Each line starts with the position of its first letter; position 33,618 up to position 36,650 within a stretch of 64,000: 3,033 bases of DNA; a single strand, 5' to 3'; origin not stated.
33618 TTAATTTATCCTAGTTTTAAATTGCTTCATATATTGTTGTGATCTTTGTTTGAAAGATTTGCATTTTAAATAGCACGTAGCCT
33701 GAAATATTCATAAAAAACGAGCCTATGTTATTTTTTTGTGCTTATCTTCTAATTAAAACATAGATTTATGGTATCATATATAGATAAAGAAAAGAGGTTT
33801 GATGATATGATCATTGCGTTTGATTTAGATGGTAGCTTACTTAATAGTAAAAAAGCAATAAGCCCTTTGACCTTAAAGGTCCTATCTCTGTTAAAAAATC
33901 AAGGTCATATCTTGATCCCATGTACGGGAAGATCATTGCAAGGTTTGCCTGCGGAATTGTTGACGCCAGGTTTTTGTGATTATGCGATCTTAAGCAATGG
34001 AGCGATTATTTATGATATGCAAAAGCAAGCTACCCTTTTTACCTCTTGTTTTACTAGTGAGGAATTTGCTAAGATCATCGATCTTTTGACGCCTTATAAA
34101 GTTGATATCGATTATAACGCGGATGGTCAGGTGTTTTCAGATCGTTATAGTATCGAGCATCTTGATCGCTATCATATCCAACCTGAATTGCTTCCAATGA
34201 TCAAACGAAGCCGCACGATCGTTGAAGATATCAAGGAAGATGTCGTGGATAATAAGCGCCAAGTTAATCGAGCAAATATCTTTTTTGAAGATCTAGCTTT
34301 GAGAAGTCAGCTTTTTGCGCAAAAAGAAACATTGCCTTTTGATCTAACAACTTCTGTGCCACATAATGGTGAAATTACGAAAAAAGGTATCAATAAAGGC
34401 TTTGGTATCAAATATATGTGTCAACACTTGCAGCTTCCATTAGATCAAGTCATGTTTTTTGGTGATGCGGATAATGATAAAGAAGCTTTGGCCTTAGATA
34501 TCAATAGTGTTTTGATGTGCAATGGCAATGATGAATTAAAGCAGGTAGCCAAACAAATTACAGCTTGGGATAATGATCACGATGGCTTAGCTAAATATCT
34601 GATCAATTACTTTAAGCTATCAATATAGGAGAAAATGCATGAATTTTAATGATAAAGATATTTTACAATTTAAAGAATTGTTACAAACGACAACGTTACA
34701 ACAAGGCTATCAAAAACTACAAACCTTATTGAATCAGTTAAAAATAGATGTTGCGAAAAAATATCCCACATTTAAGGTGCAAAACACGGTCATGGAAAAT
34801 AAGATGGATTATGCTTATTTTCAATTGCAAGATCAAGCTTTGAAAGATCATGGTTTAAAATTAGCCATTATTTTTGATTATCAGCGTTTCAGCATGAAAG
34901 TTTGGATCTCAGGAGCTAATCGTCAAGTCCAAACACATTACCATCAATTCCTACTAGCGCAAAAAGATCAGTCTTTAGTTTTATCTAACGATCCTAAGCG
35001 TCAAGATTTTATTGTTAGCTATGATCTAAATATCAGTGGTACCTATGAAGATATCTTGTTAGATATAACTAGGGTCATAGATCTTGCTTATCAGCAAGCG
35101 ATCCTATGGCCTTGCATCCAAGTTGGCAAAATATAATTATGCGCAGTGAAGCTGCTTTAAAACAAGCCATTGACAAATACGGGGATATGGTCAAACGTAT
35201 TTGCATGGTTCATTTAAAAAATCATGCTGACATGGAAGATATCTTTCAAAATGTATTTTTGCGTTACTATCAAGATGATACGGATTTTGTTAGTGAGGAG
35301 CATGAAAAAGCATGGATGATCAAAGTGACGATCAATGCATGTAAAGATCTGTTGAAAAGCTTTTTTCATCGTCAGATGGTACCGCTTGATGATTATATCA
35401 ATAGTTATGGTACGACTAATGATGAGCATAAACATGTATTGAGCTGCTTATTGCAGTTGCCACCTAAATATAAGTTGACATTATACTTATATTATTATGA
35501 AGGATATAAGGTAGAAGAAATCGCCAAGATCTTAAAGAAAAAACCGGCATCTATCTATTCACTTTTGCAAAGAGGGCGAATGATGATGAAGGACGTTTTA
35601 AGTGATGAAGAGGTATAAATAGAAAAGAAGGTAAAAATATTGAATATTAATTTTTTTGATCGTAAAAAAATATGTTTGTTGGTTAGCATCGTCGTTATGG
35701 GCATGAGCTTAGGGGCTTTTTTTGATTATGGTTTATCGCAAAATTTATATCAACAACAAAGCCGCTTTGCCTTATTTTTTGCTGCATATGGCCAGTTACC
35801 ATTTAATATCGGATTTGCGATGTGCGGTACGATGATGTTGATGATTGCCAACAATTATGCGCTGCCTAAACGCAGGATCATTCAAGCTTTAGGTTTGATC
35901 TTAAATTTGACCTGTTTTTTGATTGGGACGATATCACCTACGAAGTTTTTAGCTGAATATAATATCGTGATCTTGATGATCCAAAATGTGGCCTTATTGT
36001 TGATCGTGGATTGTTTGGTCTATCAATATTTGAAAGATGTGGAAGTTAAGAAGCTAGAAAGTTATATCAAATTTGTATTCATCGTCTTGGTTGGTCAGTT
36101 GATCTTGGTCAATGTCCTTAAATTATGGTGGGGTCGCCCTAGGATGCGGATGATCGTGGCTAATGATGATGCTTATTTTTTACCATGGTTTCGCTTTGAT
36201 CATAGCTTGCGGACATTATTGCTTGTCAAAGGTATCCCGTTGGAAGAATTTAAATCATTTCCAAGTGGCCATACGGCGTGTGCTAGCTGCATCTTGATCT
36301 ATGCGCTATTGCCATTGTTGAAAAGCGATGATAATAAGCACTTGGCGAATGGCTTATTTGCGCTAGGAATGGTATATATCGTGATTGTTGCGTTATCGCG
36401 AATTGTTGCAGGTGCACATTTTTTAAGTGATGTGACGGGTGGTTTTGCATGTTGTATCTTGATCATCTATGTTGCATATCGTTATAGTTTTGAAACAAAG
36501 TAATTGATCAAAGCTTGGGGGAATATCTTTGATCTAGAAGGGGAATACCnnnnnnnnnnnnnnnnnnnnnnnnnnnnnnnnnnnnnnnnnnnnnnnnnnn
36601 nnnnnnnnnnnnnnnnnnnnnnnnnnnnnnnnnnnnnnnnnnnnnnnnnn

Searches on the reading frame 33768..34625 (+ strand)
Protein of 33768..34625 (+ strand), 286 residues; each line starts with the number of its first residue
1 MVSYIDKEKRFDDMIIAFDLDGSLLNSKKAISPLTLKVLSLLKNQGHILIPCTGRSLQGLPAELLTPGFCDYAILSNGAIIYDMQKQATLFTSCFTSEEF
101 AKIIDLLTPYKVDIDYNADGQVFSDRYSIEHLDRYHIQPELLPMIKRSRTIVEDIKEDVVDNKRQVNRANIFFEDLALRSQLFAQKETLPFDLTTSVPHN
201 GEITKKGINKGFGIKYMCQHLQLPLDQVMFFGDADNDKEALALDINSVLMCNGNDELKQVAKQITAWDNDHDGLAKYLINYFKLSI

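Call 3: search_protein_families(library=pfam, proteins=[window:33768-34625:+], max_evalue=1)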
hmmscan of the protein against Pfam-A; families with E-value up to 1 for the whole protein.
window:33768-34625:+ (286 aa): 5 families
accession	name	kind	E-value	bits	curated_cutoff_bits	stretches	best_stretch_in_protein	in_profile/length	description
PF08282.18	Hydrolase_3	-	2e-46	159.2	20.9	1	16-278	1-255/255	haloacid dehalogenase-like hydrolase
PF05116.19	S6PP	-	2.2e-12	47.5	20.3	2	196-266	152-222/247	Sucrose-6F-phosphate phosphohydrolase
PF00702.32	Hydrolase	-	0.00042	21.2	26.4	1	16-242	4-188/191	haloacid dehalogenase-like hydrolase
PF13419.12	HAD_2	-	0.00093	19.8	23.8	0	16-39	1-24/178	Haloacid dehalogenase-like hydrolase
PF11019.14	DUF2608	-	0.0013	18.7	22.6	1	164-236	117-189/244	Protein of unknown function (DUF2608)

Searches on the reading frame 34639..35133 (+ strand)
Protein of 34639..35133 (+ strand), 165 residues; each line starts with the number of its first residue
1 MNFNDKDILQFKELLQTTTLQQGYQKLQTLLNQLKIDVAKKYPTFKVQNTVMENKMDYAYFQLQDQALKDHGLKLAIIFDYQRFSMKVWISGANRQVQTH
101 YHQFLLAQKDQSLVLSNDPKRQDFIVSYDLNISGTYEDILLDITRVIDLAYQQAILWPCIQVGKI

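Call 3: search_protein_families(library=pfam, proteins=[window:34639-35133:+], max_evalue=1)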
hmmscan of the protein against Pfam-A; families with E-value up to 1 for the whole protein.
window:34639-35133:+ (165 aa): 3 families
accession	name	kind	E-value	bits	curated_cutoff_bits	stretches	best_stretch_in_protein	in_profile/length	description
PF22526.2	DUF7000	-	1.2e-28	100.2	27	1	5-131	2-126/156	Domain of unknown function (DUF7000)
PF19215.5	CoV_NSP15_C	-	0.016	15.6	23.9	1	32-102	86-153/154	Coronavirus replicase NSP15, uridylate-specific endoribonuclease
PF14391.12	DUF4421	-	0.024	14.5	32.1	1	38-99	93-156/302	Domain of unknown function (DUF4421)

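Call 4: search_protein_families(library=ncbifam, proteins=[window:34639-35133:+], max_evalue=1)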
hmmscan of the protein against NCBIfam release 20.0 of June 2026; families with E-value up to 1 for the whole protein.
window:34639-35133:+ (165 aa): 1 family
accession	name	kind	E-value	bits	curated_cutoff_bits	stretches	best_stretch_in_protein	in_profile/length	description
NF001600.0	PRK00394.2-5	equivalog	0.018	14.7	308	1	19-54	75-109/186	TATA-box-binding protein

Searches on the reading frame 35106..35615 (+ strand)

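Call 3: search_protein_families(library=pfam, proteins=[window:35106-35615:+], max_evalue=1)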
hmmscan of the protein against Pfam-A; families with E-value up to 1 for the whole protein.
window:35106-35615:+ (170 aa): 11 families
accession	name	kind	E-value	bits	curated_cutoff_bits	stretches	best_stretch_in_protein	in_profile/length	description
PF08281.18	Sigma70_r4_2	-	1.1e-12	47.8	25.7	1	111-160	4-53/54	Sigma-70, region 4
PF04542.20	Sigma70_r2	-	4.5e-09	36.4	24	1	22-84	2-66/71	Sigma-70 region 2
PF06056.18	Terminase_5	-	0.00016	22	20.3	1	129-158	9-38/58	Putative ATPase subunit of terminase (gpP-like)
PF04545.22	Sigma70_r4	-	0.00016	21.5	24.1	1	114-157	1-44/50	Sigma-70, region 4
PF12728.13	HTH_17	-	0.0066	17.1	27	1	134-159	2-27/51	Helix-turn-helix domain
PF12244.13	DUF3606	-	0.014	15.7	24.3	1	13-32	30-49/54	Protein of unknown function (DUF3606)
PF14493.12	HTH_40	-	0.025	15.3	27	1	123-155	3-34/89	Helix-turn-helix domain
PF04297.20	UPF0122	-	0.094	13.4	22.7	1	123-163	23-63/101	Putative helix-turn-helix protein, YlxM / p13 like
PF13936.12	HTH_38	-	0.11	12.7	27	1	128-157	15-44/44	Helix-turn-helix domain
PF13730.12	HTH_36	-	0.14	12.5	25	1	124-155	12-47/55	Helix-turn-helix domain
PF22233.2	PhyR_sigma-like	-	0.16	12.3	27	1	118-155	4-41/50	Response regulator PhyR, sigma-like domain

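Call 4: search_protein_families(library=ncbifam, proteins=[window:35106-35615:+], max_evalue=1)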
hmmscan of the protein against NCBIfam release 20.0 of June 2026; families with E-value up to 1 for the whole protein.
window:35106-35615:+ (170 aa): 79 families (the best 25 are shown)
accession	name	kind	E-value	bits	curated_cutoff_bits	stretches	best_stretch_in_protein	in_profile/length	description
NF006930.0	PRK09415.1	subfamily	1.6e-28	99.8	198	1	13-168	13-178/179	RNA polymerase factor sigma C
NF008891.0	PRK11924.1-5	subfamily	2e-27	96.4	259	1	17-166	4-164/171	RNA polymerase sigma factor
NF058625.1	sigma_PG0214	equivalog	4.2e-19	68.9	130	1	17-166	5-162/170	GFO_1088 family ECF-type sigma factor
TIGR02937.1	sigma70-ECF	superfamily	4.8e-19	68.6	42.9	1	17-163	2-163/165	sigma-70 family RNA polymerase sigma factor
NF004113.0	PRK05602.1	equivalog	2.2e-17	63.4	208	1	9-169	38-205/211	RNA polymerase sigma factor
TIGR02954.1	Sig70_famx3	hypoth_equivalog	1.3e-16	60.8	188.5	1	11-166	11-168/170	RNA polymerase sigma-70 factor, TIGR02954 family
NF007225.0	PRK09643.1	equivalog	3e-16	59.7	190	1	15-166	26-183/204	RNA polymerase sigma factor SigM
TIGR02989.1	Sig-70_gvs1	subfamily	1.6e-14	54.1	124.55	1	21-161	6-154/158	RNA polymerase sigma-70 factor, Rhodopirellula/Verrucomicrobium family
NF007215.0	PRK09637.1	equivalog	5e-14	52.7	212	1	18-167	3-156/181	RNA polymerase sigma factor SigZ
NF009174.0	PRK12522.1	equivalog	7.7e-14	52.1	217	1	15-166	2-168/175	RNA polymerase sigma factor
TIGR02959.1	SigZ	equivalog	1.1e-13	51.3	168.65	1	24-167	3-150/170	RNA polymerase sigma factor SigZ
NF053879.1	RNAPolSigSigVBac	equivalog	7.3e-13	48.5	190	1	15-169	3-159/160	RNA polymerase sigma factor SigV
NF007223.0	PRK09641.1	equivalog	8.7e-13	48.5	209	1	15-166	17-185/187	RNA polymerase sigma factor SigW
TIGR02960.1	SigX5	hypoth_equivalog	1.2e-12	47.7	264.75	2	15-90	4-79/322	RNA polymerase sigma-70 factor, TIGR02960 family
NF008888.0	PRK11922.1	equivalog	1.4e-12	47.7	204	2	10-84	24-98/231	RNA polymerase sigma factor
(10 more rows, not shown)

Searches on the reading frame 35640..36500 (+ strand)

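Call 3: search_protein_families(library=pfam, proteins=[window:35640-36500:+], max_evalue=1)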
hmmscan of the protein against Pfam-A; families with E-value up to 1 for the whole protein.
window:35640-36500:+ (287 aa): 3 families
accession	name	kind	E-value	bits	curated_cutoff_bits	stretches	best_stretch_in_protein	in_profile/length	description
PF01569.27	PAP2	-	3.1e-20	72.7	27.2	1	144-284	4-126/130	PAP2 superfamily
PF14378.12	PAP2_3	-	4.6e-06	27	27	1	69-277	53-189/190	PAP2 superfamily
PF13445.12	zf-RING_UBOX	-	0.13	12.7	25.2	1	199-221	3-26/39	RING-type zinc-finger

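Call 4: search_protein_families(library=ncbifam, proteins=[window:35640-36500:+], max_evalue=1)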
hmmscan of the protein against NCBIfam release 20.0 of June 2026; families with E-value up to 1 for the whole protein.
window:35640-36500:+ (287 aa): 1 family
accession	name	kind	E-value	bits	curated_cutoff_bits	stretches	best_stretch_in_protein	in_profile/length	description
NF007975.0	PRK10699.1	equivalog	0.0014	18.1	261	1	206-280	158-227/254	phosphatidylglycerophosphatase B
